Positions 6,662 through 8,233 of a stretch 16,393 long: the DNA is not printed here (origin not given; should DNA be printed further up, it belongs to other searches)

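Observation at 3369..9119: No terminator between the SPFH module and the GH125 and GT2 genes, giving a possible five-gene transcription unit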

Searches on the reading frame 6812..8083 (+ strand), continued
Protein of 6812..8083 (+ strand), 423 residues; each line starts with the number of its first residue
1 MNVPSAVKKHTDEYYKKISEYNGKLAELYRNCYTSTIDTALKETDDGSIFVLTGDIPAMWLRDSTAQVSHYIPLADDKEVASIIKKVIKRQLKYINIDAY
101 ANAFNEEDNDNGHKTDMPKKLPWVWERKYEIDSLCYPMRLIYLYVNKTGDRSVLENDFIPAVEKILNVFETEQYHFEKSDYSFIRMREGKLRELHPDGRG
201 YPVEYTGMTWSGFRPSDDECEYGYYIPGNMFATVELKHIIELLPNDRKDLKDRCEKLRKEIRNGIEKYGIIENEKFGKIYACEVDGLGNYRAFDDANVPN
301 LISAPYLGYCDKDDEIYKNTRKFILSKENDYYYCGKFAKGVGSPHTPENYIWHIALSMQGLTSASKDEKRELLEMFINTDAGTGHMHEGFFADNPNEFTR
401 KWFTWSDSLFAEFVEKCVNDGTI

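Call 54: find_encoding_contigs(protein=P0015, flank=7000, max_places=2)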
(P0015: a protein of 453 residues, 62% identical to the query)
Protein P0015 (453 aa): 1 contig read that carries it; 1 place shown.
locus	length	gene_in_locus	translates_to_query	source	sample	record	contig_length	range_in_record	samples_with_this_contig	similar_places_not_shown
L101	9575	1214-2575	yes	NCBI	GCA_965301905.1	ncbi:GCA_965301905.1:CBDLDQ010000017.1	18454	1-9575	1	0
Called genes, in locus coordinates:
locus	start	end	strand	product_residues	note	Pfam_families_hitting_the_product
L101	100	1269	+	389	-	PF00288:GHMP_kinases_N, PF08544:GHMP_kinases_C (weak)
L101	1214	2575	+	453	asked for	PF06824:Glyco_hydro_125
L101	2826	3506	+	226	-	PF01980:TrmO_N, PF18389:TrmO_C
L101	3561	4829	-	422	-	PF00091:Tubulin, PF12327:FtsZ_C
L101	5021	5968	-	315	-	PF08478:POTRA_1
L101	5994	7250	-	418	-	PF00275:EPSP_synthase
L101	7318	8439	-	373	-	PF02684:LpxB (faint), PF03033:Glyco_transf_28, PF04101:Glyco_tran_28_C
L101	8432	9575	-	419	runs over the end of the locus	PF01098:FTSW_RODA_SPOVE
